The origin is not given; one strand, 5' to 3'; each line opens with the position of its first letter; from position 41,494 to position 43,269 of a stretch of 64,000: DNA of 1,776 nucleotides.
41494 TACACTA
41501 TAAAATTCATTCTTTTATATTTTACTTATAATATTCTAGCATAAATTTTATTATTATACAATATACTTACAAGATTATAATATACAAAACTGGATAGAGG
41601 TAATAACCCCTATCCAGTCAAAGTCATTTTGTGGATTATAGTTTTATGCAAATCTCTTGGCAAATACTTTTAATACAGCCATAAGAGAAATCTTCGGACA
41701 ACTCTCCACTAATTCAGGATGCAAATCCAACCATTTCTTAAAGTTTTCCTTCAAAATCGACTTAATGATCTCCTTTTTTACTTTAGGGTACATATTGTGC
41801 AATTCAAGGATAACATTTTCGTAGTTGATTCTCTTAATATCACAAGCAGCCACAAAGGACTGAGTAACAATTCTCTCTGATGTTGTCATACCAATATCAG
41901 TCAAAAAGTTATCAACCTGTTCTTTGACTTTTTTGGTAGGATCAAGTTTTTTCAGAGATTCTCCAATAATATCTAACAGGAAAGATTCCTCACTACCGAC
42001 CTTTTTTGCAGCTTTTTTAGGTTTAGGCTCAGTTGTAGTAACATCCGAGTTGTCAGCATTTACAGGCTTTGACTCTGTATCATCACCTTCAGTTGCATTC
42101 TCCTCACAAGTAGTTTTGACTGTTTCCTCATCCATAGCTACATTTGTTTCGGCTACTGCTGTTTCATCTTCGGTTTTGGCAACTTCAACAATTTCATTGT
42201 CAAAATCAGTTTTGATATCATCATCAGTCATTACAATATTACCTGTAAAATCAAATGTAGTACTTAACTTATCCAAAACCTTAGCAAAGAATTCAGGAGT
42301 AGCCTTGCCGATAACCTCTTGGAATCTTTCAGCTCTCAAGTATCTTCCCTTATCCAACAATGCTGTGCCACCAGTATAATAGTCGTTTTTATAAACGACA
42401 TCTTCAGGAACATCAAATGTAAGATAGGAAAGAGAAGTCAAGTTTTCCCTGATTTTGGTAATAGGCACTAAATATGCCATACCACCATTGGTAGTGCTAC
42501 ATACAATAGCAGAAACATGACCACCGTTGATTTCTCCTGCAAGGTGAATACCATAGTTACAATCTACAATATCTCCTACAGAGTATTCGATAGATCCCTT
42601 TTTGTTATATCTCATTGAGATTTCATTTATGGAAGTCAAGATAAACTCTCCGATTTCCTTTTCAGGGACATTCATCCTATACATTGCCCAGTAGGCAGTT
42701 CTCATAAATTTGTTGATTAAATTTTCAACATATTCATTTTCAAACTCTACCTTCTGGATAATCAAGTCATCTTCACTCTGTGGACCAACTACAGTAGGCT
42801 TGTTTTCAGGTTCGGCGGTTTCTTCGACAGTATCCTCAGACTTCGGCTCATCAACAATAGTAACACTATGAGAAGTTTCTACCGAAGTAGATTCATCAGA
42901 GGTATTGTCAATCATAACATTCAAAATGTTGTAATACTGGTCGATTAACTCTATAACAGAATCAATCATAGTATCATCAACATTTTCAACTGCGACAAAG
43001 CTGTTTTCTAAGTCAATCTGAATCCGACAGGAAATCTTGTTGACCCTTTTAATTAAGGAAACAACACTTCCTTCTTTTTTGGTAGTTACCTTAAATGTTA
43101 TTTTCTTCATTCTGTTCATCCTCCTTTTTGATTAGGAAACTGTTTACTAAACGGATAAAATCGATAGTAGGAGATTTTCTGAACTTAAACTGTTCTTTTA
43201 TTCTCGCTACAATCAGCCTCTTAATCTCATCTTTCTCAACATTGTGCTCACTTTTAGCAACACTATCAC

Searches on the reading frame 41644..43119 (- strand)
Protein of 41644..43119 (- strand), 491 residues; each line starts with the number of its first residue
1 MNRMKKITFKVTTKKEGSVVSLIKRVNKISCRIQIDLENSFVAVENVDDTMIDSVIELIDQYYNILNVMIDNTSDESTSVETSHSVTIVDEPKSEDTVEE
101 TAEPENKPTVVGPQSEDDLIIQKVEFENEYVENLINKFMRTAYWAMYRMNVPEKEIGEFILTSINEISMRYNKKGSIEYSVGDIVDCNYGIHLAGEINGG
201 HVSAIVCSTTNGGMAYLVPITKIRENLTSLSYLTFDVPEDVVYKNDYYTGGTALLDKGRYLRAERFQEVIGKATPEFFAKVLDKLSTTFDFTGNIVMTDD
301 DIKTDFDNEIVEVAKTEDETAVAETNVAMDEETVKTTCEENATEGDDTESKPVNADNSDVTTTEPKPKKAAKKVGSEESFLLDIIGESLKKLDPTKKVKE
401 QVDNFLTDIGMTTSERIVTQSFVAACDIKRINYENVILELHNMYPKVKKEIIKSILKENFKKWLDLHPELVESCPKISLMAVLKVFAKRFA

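Call 7: search_protein_families(library=pfam, proteins=[window:41644-43119:-], max_evalue=0.01)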
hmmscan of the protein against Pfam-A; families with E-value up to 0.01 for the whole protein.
window:41644-43119:- (491 aa): 1 family
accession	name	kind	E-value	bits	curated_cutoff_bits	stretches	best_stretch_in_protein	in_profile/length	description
PF02452.23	PemK_toxin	-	0.0079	16.8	23.1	0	182-287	3-107/109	PemK-like, MazF-like toxin of type II toxin-antitoxin system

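Call 19: search_protein_families(library=phrogs, proteins=[window:41644-43119:-], max_evalue=0.01)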
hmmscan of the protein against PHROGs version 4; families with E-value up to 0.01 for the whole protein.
window:41644-43119:- (491 aa): 1 family
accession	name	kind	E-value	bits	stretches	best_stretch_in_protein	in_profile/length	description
phrog_1936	-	moron, auxiliary metabolic gene and host takeover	6.4e-05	23.9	1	213-330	46-163/188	MazF-like growth inhibitor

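Call 20: search_protein_families(library=ncbifam, proteins=[window:41644-43119:-], max_evalue=0.01)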
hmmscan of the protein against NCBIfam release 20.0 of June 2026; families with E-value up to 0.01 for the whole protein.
window:41644-43119:- (491 aa): 1 family
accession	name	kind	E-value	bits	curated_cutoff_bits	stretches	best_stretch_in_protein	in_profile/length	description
NF041684.1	ant_diox_AndAc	equivalog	0.001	17.7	750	1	24-135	189-299/418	anthranilate 1,2-dioxygenase large subunit AndAc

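Call 36: search_protein_families(library=padloc, proteins=[window:41644-43119:-], max_evalue=0.01)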
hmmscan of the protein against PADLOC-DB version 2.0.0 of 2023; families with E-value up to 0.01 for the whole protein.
window:41644-43119:- (491 aa): 1 family
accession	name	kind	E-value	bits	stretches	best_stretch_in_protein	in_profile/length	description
PDLC04003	PD-Lambda-5_A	-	0.0067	13.4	0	277-369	229-316/487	-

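Call 47: find_homologous_proteins(query=window:41644-43119:-)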
Query window:41644-43119:- (491 aa): 195 proteins with E <= 0.001 among 8000 candidates; the best 120 are listed.
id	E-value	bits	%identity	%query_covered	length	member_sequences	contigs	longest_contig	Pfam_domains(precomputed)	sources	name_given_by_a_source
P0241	0.0e+0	1063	100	99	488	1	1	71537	-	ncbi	-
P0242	3.4e-280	947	89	99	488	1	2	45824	-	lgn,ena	-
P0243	5.8e-280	947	89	99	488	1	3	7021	-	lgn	-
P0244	3.3e-276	934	88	99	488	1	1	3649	-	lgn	-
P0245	7.4e-276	933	88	99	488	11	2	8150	-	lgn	-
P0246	5.7e-275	930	87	100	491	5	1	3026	-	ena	-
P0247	3.0e-264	895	84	99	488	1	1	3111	-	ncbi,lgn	-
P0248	2.2e-261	885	85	99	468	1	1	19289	-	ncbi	-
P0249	1.1e-255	867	83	99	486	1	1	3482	-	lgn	-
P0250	4.3e-250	848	81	99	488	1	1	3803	-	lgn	-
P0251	2.2e-247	839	79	99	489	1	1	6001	-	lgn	-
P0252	4.5e-242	822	79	99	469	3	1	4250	-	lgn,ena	-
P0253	9.0e-239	811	80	99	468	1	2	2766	-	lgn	-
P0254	4.6e-237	805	78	99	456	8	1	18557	-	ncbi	-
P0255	6.2e-235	798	79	99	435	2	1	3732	-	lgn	-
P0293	8.1e-159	547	64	59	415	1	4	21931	PF02452.24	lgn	-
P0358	1.2e-137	478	48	99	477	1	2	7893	PF02452.24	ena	-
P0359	1.4e-137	477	48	99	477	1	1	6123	PF02452.24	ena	-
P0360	1.5e-137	477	48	99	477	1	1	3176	PF02452.24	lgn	-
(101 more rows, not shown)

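Call 64: predict_structure(alignment_id=A2)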
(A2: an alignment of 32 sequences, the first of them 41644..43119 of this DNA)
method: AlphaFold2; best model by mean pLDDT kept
length: 491 residues; sequences in the alignment: 32
mean_pLDDT: 65.8   pTM: 0.30
mean pLDDT of the five models: 65.8, 57.2, 51.1, 46.7, 46.0
residues with pLDDT >= 90: 28; 70-90: 252; 50-70: 76; < 50: 135
segments of 3 or more residues with pLDDT < 50: 74-120, 290-375
pLDDT, mean of each block of 10 residues (from residue 1): 77 69 70 79 84 86 85 44 25 28 32 42 71 85 84 82 70 66 86 69 86 80 63 65 59 64 83 85 72 36 27 27 29 30 30 28 32 49 81 86 89 84 87 88 88 90 84 78 87 78
secondary structure, 60 per line:
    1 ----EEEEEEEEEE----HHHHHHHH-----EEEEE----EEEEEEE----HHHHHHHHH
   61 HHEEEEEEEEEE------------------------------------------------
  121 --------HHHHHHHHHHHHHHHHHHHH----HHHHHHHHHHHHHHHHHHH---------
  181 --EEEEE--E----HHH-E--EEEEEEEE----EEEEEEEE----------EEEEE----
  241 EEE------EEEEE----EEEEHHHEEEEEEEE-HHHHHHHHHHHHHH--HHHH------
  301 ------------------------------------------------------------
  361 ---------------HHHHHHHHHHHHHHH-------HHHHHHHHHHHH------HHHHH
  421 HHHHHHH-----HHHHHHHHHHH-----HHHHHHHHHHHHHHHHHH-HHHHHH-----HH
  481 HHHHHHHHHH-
elements in order: E5-14 H19-26 E32-36 E41-47 H52-62 E63-72 H129-148 H153-171 E183-187 E202-209 E214-221 E232-236 E241-243 E250-254 E259-262 E266-273 H275-288 H291-294 H376-390 H398-409 H416-427 H433-443 H449-466 H468-473 H479-490

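Call 69: fold_search(model_id=the predicted structure, library=pdb)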
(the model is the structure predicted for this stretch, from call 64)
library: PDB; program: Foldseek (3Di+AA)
matches with E <= 10: 878; with E <= 0.001: 8
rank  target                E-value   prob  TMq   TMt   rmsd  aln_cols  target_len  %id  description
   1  6l29_A                3.0e-04  1.00  0.20  0.71   3.6       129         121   16  The structure of the MazF-mt1 mutant (released 2020-08-05)
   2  6kys_B                6.5e-04  1.00  0.19  0.66   5.0       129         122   17  The structure of the M. tb toxin MazF-mt1 (released 2020-08-05)
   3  7bxy                  8.1e-04  1.00  0.20  0.76   3.9       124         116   14  mRNA interferase from Bacillus cereus (released 2021-04-28)
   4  7du5_B                8.6e-04  1.00  0.20  0.74   3.1       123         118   16  The structure of the M.tb MazF-mt1 toxin in complex with a fragment of cognate antitoxin (released 2022-01-12)
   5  6kys_A                8.6e-04  1.00  0.20  0.73   3.1       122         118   16  The structure of the M. tb toxin MazF-mt1 (released 2020-08-05)
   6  4mzp_A                9.1e-04  1.00  0.19  0.74   3.4       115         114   16  MazF from S. aureus crystal form III, C2221, 2.7 A (released 2014-05-21)
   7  4mzt_A                9.1e-04  1.00  0.19  0.74   3.6       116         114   16  MazF from S. aureus crystal form II, C2221, 2.3 A (released 2014-05-21)
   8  6l29_B                9.6e-04  1.00  0.18  0.65   5.0       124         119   18  The structure of the MazF-mt1 mutant (released 2020-08-05)
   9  5hjz_A                1.0e-03  1.00  0.18  0.69   5.1       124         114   18  Structure of M. tuberculosis MazF-mt1 (Rv2801c) in complex with RNA (released 2017-01-18)
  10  4mzm_C                1.1e-03  1.00  0.19  0.74   3.9       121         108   16  MazF from S. aureus crystal form I, P212121, 2.1 A (released 2014-05-28)
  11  5co7_D                1.1e-03  1.00  0.17  0.72   4.4       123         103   17  E. coli MazF form III (released 2016-04-06)
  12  1ne8                  1.2e-03  1.00  0.20  0.75   3.2       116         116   16  YDCE protein from Bacillus subtilis (released 2003-01-14)
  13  4mdx_A                1.2e-03  1.00  0.20  0.75   3.3       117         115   17  Crystal structure of Bacillus subtilis MazF in complex with RNA (released 2013-10-23)
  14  9g7k_A                1.2e-03  1.00  0.20  0.74   3.6       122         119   15  Staphylococcus aureus MazF in complex with Nanobody 12 (released 2024-07-31)
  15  4mzm_B                1.4e-03  1.00  0.19  0.75   3.2       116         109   16  MazF from S. aureus crystal form I, P212121, 2.1 A (released 2014-05-28)
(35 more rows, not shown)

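Call 85: search_solved_structures(query=A2, show_alignments=1, max_evalue=1)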
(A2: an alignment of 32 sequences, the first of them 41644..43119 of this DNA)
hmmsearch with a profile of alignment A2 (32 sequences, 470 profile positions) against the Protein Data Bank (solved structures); distinct sequences matched with E-value up to 1: 1.
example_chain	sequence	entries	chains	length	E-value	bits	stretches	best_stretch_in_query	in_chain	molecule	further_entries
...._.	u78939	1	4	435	0.46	12.5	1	290-415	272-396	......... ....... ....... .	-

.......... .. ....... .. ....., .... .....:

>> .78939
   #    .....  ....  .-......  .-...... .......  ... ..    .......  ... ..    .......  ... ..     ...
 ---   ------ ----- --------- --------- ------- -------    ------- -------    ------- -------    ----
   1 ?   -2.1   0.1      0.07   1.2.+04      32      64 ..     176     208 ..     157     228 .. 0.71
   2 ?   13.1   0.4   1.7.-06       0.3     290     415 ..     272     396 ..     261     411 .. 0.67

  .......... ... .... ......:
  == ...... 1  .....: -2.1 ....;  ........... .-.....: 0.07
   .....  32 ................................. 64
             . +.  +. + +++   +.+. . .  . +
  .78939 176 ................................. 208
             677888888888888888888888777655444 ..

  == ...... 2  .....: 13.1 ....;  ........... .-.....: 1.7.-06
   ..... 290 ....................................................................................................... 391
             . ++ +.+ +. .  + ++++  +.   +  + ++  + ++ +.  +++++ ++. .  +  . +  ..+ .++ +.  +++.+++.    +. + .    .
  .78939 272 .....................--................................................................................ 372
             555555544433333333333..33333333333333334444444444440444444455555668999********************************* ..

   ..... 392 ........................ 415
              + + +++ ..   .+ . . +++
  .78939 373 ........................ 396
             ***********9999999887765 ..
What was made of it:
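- Tried and rejected: The profile search of p491 against PDB sequences found nothing (call 85).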
